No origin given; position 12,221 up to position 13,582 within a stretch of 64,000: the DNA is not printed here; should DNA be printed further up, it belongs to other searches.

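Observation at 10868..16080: Divergent lipid-type cassette (acyl-CoA ligase, FabH-like condensing enzyme, FabG-like SDR, two alpha/beta hydrolases) with Ole-pathway-like composition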

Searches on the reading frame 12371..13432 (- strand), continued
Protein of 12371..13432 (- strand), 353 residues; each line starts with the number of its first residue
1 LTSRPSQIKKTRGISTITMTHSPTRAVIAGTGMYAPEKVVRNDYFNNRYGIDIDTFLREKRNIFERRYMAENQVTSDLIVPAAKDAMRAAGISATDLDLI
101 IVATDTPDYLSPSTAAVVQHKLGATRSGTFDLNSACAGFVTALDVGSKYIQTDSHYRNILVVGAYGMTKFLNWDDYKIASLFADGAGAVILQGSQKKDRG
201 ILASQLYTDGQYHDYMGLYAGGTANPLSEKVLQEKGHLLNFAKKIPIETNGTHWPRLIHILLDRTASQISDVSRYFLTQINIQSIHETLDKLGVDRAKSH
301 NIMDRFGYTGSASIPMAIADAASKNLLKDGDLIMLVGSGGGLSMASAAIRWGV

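Call 55: fold_search(model_id=the predicted structure, library=pdb)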
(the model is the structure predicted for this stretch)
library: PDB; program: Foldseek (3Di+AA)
matches with E <= 10: 1342; with E <= 0.001: 1045
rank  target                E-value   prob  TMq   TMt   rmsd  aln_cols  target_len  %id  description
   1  8vd9                  1.8e-34  1.00  0.84  0.91   4.0       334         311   31  Crystal structure of Bacillus subtilis FabHA, beta-ketoacyl carrier protein synthase III (released 2024-02-14)
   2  6kue_A                1.2e-33  1.00  0.85  0.87   3.4       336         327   29  The structure of BioZ from Agrobacterium tumefaciens (released 2020-09-02)
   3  4dfe_A                1.5e-33  1.00  0.83  0.86   5.6       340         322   28  Crystal structure of 3-oxoacyl-[acyl-carrier-protein] synthase III from Burkholderia xenovorans (released 2012-02-08)
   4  9w96_B                1.5e-33  1.00  0.84  0.86   3.7       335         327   29  Crystal structure of BioZ C115S from Agrobacterium tumefaciens in complex with galutaryl-CoA (released 2025-10-29)
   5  9w96_A                1.5e-33  1.00  0.83  0.85   4.8       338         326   28  Crystal structure of BioZ C115S from Agrobacterium tumefaciens in complex with galutaryl-CoA (released 2025-10-29)
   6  1zow_A                1.9e-33  1.00  0.84  0.90   5.0       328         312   31  Crystal Structure of S. aureus FabH, beta-ketoacyl carrier protein synthase III (released 2005-08-09)
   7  3il7_A                2.9e-33  1.00  0.82  0.87   5.9       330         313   32  Crystal structure of S. aureus FabH (released 2009-08-25)
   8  3h77_B                4.0e-33  1.00  0.89  0.88   3.0       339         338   27  Crystal structure of Pseudomonas aeruginosa PqsD in a covalent complex with anthranilate (released 2009-09-15)
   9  4dfe_B                4.5e-33  1.00  0.83  0.86   5.3       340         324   29  Crystal structure of 3-oxoacyl-[acyl-carrier-protein] synthase III from Burkholderia xenovorans (released 2012-02-08)
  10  4ryb_A                4.8e-33  1.00  0.81  0.85   5.4       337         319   31  Crystal structure of beta-ketoacyl-ACP synthase III (FabH) from Neisseria meningitidis (released 2014-12-31)
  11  4dfe_D                6.7e-33  1.00  0.82  0.85   5.6       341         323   28  Crystal structure of 3-oxoacyl-[acyl-carrier-protein] synthase III from Burkholderia xenovorans (released 2012-02-08)
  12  4x0o_A                7.6e-33  1.00  0.88  0.83   3.0       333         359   31  Beta-ketoacyl-(acyl carrier protein) synthase III-2 (FabH2) from Vibrio cholerae soaked with Acetyl-CoA (released 2014-12-03)
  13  3h78_A                9.2e-33  1.00  0.87  0.88   3.1       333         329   28  Crystal structure of Pseudomonas aeruginosa PqsD C112A mutant in complex with anthranilic acid (released 2009-09-15)
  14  9j6e_A                1.3e-32  1.00  0.84  0.86   4.2       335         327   29  Crystal structure of BioZ from Agrobacterium tumefaciens in complex with galutaryl-CoA (released 2025-08-20)
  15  4x0o_H                1.8e-32  1.00  0.88  0.83   3.0       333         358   31  Beta-ketoacyl-(acyl carrier protein) synthase III-2 (FabH2) from Vibrio cholerae soaked with Acetyl-CoA (released 2014-12-03)
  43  1hn9_A                2.4e-30  1.00  0.86  0.90   3.2       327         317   29  CRYSTAL STRUCTURE OF BETA-KETOACYL-ACP SYNTHASE III (released 2000-12-27)
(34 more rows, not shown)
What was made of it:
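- On FabH (condensing KAS III): Foldseek TM 0.82-0.89 to FabH, BioZ and PqsD (call 55).
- Closest known: FabH. Same: Same fold (TM 0.82-0.89 to 8vd9, 1zow and 1hn9; call 55).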

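Call 57: list_cluster_members(proteins=[L040:9986-10993:+, L040:11015-12520:+, L040:9089-9838:-, L040:7279-8058:-])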
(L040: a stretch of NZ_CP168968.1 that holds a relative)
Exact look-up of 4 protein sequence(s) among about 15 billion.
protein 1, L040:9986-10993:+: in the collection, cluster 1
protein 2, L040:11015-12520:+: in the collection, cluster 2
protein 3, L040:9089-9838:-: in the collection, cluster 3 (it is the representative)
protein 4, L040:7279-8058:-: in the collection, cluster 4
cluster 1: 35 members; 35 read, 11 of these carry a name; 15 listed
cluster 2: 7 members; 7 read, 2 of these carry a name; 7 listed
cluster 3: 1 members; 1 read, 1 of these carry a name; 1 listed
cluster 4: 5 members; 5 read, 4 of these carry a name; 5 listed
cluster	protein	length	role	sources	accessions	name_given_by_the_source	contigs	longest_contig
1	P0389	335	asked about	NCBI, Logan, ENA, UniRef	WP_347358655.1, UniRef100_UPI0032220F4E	ketoacyl-ACP synthase III [Bdellovibrio sp.] | ketoacyl-ACP synthase III n=1 Tax=Bdellovibrio sp. TaxID=28201 RepID=UPI0032220F4E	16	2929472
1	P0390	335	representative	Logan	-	-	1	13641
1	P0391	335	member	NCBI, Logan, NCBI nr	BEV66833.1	Acetoacetyl CoA synthase NphT7 [Bdellovibrio bacteriovorus]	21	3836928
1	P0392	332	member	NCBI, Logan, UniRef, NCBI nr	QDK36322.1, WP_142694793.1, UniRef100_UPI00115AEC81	ketoacyl-ACP synthase III [Bdellovibrio sp. NC01] | ketoacyl-ACP synthase III n=1 Tax=Bdellovibrio sp. NC01 TaxID=2220073 RepID=UPI00115AEC81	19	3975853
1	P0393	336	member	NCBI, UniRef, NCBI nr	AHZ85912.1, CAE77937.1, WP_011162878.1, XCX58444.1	ketoacyl-ACP synthase III [Bdellovibrio bacteriovorus] | 3-oxoacyl-(Acyl-carrier-protein) synthase III n=1 Tax=Bdellovibrio bacteriovorus (strain ...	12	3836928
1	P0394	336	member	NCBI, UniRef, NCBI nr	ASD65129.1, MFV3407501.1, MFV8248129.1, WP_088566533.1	ketoacyl-ACP synthase III [Bdellovibrio bacteriovorus] | 3-ketoacyl-ACP synthase n=1 Tax=Bdellovibrio bacteriovorus TaxID=959 ...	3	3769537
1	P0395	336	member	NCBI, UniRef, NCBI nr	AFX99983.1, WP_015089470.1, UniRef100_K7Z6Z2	ketoacyl-ACP synthase III [Bdellovibrio bacteriovorus] | 3-oxoacyl-(Acyl-carrier-protein) synthase III n=1 Tax=Bdellovibrio bacteriovorus str. ...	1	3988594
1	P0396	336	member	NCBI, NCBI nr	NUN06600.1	MAG: ketoacyl-ACP synthase III [Bdellovibrio sp.] | ketoacyl-ACP synthase III [Bdellovibrio sp.]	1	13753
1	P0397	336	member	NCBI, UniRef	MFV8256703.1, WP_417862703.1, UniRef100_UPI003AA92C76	ketoacyl-ACP synthase III [Bdellovibrio bacteriovorus] | ketoacyl-ACP synthase III n=1 Tax=Bdellovibrio bacteriovorus TaxID=959 RepID=UPI003AA92C76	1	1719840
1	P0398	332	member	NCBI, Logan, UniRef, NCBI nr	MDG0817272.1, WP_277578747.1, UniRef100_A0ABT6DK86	ketoacyl-ACP synthase III [Bdellovibrio svalbardensis] | Ketoacyl-ACP synthase III n=1 Tax=Bdellovibrio svalbardensis TaxID=2972972 ...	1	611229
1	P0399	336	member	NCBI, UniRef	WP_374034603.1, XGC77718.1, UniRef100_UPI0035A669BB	ketoacyl-ACP synthase III [Bdellovibrio bacteriovorus] | ketoacyl-ACP synthase III n=1 Tax=Bdellovibrio bacteriovorus TaxID=959 RepID=UPI0035A669BB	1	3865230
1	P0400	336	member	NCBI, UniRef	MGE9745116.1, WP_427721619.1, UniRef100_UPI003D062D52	ketoacyl-ACP synthase III [Bdellovibrio bacteriovorus] | ketoacyl-ACP synthase III n=1 Tax=Bdellovibrio bacteriovorus TaxID=959 RepID=UPI003D062D52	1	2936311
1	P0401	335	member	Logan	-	-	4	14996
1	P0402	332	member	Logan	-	-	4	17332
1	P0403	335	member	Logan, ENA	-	-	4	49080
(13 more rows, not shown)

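Call 58: list_cluster_members(proteins=[P0122, P0123, P0124, P0125, P0129, P0133, P0135, P0136, P0140, P0141])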
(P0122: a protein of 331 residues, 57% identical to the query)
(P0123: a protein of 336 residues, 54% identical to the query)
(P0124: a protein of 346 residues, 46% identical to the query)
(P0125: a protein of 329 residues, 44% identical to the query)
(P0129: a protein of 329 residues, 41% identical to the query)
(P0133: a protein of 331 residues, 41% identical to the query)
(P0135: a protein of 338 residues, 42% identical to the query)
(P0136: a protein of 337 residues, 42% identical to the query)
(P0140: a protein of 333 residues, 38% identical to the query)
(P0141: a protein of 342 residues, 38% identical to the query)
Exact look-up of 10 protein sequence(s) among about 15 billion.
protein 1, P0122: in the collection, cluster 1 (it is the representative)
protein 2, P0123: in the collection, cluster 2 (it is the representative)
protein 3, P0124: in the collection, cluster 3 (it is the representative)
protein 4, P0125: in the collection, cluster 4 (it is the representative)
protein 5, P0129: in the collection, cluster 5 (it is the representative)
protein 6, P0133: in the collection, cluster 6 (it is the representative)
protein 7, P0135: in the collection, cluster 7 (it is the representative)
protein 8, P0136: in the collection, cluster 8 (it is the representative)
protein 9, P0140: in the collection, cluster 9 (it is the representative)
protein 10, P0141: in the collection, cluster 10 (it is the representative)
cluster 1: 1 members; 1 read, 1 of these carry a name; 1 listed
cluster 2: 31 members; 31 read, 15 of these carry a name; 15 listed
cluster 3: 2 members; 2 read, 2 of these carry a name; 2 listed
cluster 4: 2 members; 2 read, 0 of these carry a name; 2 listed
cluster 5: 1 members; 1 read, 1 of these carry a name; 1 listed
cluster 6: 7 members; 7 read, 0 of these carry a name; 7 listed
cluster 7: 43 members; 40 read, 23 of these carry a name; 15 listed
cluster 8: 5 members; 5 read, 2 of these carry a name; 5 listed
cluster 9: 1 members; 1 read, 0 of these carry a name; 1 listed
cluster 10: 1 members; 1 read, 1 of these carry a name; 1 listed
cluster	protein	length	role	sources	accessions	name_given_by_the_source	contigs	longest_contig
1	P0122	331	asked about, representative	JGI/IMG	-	3-oxoacyl-[acyl-carrier-protein] synthase III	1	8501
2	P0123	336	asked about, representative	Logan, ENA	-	-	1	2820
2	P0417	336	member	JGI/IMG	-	3-oxoacyl-[acyl-carrier-protein] synthase-3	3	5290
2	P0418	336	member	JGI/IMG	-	3-oxoacyl-[acyl-carrier-protein] synthase-3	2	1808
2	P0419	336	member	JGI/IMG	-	3-oxoacyl-[acyl-carrier-protein] synthase-3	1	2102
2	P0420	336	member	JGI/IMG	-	3-oxoacyl-[acyl-carrier-protein] synthase-3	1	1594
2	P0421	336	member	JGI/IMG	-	3-oxoacyl-[acyl-carrier-protein] synthase-3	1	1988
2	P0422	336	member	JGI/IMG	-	3-oxoacyl-[acyl-carrier-protein] synthase-3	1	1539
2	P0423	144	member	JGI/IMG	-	3-oxoacyl-[acyl-carrier-protein] synthase-3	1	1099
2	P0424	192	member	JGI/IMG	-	3-oxoacyl-[acyl-carrier-protein] synthase-3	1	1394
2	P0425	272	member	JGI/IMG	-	3-oxoacyl-[acyl-carrier-protein] synthase-3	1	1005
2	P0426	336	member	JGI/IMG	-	3-oxoacyl-[acyl-carrier-protein] synthase-3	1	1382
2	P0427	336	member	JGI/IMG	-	3-oxoacyl-[acyl-carrier-protein] synthase-3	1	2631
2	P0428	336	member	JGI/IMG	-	3-oxoacyl-[acyl-carrier-protein] synthase-3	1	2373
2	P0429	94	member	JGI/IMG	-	3-oxoacyl-[acyl-carrier-protein] synthase-3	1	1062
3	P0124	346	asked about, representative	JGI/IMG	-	3-oxoacyl-[acyl-carrier-protein] synthase III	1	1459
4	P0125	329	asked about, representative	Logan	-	-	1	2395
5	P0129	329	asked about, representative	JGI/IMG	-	3-oxoacyl-[acyl-carrier-protein] synthase-3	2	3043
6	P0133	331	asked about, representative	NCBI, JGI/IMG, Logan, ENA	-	-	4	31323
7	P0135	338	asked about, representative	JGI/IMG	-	3-oxoacyl-[acyl-carrier-protein] synthase-3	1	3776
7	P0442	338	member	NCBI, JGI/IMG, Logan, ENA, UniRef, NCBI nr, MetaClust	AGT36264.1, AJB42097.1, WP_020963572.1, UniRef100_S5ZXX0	hypothetical protein N186_09645 [Thermofilum adornatum] | Ketoacyl-ACP synthase III n=2 Tax=Thermofilum adornatum TaxID=1365176 RepID=S5ZXX0_9CREN | ketoacyl-ACP synthase III [Thermofilum adornatum]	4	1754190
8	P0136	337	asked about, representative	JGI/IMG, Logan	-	3-oxoacyl-[acyl-carrier-protein] synthase-3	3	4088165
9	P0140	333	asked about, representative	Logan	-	-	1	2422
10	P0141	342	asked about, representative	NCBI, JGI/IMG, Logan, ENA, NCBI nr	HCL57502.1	MAG TPA: hypothetical protein DHW82_10905 [Spirochaetia bacterium] | hypothetical protein [Spirochaetia bacterium]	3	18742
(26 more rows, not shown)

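Call 59: find_encoding_contigs(protein=P0442, flank=8000, max_places=2)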
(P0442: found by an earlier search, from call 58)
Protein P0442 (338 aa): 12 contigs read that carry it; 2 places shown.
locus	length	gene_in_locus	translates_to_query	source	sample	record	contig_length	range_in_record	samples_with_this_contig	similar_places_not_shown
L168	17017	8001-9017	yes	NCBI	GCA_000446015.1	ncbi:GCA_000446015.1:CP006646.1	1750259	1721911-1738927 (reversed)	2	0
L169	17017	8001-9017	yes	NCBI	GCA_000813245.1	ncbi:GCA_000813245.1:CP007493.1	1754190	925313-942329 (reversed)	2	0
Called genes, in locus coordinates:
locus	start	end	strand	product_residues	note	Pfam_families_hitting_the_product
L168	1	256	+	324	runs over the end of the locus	PF00106:adh_short, PF08659:KR, PF13561:adh_short_C2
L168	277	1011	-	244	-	PF24279:HVO_2525_N, PF04967:HTH_10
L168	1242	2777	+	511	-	PF00501:AMP-binding, PF13193:AMP-binding_C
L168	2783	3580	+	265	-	PF00561:Abhydrolase_1, PF12146:Hydrolase_4, PF12697:Abhydrolase_6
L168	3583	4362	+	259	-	PF00561:Abhydrolase_1, PF12146:Hydrolase_4, PF12697:Abhydrolase_6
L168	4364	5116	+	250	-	PF00005:ABC_tran, PF13304:AAA_21 (faint), PF12399:BCA_ABC_TP_C (weak)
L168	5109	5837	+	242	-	PF00005:ABC_tran, PF13304:AAA_21 (weak)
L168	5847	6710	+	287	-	PF02653:BPD_transp_2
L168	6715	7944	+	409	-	PF02653:BPD_transp_2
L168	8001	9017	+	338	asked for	PF00108:Thiolase_N (faint), PF08545:ACP_syn_III, PF08541:ACP_syn_III_C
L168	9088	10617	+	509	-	PF13458:Peripla_BP_6, PF13433:Peripla_BP_5, PF01094:ANF_receptor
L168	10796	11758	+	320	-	PF00389:2-Hacid_dh, PF02826:2-Hacid_dh_C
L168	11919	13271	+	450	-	PF04348:LppC, PF13433:Peripla_BP_5, PF13458:Peripla_BP_6, PF01094:ANF_receptor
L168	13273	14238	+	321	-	PF02653:BPD_transp_2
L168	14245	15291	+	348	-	PF02653:BPD_transp_2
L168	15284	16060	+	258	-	PF00005:ABC_tran, PF13304:AAA_21 (faint), PF12399:BCA_ABC_TP_C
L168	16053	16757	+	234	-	PF02463:SMC_N (faint), PF09818:ABC_ATPase (faint), PF00005:ABC_tran, PF13304:AAA_21 (faint)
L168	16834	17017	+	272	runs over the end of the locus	PF01925:TauE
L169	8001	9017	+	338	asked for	PF00108:Thiolase_N (faint), PF08545:ACP_syn_III, PF08541:ACP_syn_III_C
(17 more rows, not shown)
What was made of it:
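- Closest known: FabH. Different: Occurs in an archaeon (call 59).
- The module is present in Thermofilum adornatum (call 59), an archaeon. The module is present in Thermofilum (call 59).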

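Call 61: search_solved_structures(query=L168:9088-10617:+, max_evalue=0.001)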
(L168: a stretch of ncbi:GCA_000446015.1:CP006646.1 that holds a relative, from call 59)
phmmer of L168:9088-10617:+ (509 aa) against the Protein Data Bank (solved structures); distinct sequences matched with E-value up to 0.001: 15.
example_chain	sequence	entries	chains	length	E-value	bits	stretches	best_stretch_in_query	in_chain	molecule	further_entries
3n0x_A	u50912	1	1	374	1.2e-36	129.6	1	34-410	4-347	Possible substrate binding protein of ABC transporter system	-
3nnd_B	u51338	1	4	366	1.2e-36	129.5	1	34-410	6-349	Possible substrate binding protein of ABC transporter system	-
4ey3_A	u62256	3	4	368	4.1e-17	65.2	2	103-261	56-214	Twin-arginine translocation pathway signal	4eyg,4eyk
4f06_A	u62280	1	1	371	9.3e-17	64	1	101-250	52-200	Extracellular ligand-binding receptor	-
4evs_A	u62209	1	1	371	7.2e-16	61.1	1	101-412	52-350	PUTATIVE ABC TRANSPORTER SUBUNIT, SUBSTRATE-BINDING COMPONENT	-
3i45_A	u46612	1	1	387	4.3e-12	48.6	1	104-405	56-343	Twin-arginine translocation pathway signal protein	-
3i09_A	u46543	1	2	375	6.3e-12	48.1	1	106-331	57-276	Periplasmic branched-chain amino acid-binding protein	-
4zpj_A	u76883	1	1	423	5e-10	41.8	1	106-406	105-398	Extracellular ligand-binding receptor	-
4evq_A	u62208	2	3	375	2.3e-09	39.6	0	68-263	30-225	Putative ABC transporter subunit, substrate-binding component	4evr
4maa_A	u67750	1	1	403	1.7e-08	36.8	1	109-405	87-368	Putative branched-chain amino acid ABC transporter, periplasmic amino acid-binding protein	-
3n0w_A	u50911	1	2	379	2.7e-07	32.8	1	109-307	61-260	ABC branched chain amino acid family transporter, periplasmic ligand binding protein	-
8tg1_A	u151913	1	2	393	4.7e-07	32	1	187-409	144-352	Extracellular ligand-binding receptor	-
1pea_A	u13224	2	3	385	0.00029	22.8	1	105-264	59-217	AMIDASE OPERON | AMIC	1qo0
1qnl_A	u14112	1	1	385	0.00052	21.9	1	105-264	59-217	ALIPHATIC AMIDASE EXPRESSION-REGULATING PROTEIN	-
7ylt_B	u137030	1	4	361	0.00062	21.7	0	102-314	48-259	Putative ABC transporter, substrate-binding protein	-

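Call 62: search_solved_structures(query=L087:9773-11344:+, max_evalue=0.001)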
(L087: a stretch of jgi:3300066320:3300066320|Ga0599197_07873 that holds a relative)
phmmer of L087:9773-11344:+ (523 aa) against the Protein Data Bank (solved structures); distinct sequences matched with E-value up to 0.001: 51.
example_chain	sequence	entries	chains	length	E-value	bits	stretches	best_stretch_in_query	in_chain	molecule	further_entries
3lop_A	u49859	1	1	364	1.4e-23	86.6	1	164-478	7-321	Substrate binding periplasmic protein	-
3lkb_A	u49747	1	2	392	3.3e-23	85.3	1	166-463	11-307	Probable branched-chain amino acid ABC transporter, amino acid binding protein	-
4kv7_A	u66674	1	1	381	3.3e-21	78.7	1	158-497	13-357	Probable leucine/isoleucine/valine-binding protein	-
2lbp_A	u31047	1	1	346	2.7e-18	69.1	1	161-431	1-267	LEUCINE-BINDING PROTEIN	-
4zpj_A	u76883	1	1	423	1.3e-17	66.9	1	157-491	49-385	Extracellular ligand-binding receptor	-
1usg_A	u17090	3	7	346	1.4e-17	66.8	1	161-431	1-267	LEUCINE-SPECIFIC BINDING PROTEIN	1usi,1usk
4ey3_A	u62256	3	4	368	2.5e-17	65.9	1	160-507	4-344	Twin-arginine translocation pathway signal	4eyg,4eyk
4n03_A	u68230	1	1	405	2.6e-17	65.9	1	155-461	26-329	ABC-type branched-chain amino acid transport systems periplasmic component-like protein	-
1z15_A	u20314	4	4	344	6.9e-16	61.2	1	162-413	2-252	Leu/Ile/Val-binding protein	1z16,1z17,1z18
7ylt_B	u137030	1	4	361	8.4e-16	60.9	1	162-360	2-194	Putative ABC transporter, substrate-binding protein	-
2liv_A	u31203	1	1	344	2.4e-15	59.4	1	162-413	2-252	LEUCINE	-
4evs_A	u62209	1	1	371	2.6e-15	59.3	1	160-366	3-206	PUTATIVE ABC TRANSPORTER SUBUNIT, SUBSTRATE-BINDING COMPONENT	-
4gnr_A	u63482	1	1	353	5.7e-15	58.2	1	160-411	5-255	ABC transporter substrate-binding protein-branched chain amino acid transport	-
4m88_A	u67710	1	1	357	7e-15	57.9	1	162-459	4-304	Extracellular ligand-binding receptor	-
4f06_A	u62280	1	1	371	2.7e-14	55.9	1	160-366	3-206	Extracellular ligand-binding receptor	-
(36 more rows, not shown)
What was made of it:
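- Tried and rejected: The metagenomic one matches generic LIV binders (calls 61, 62).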
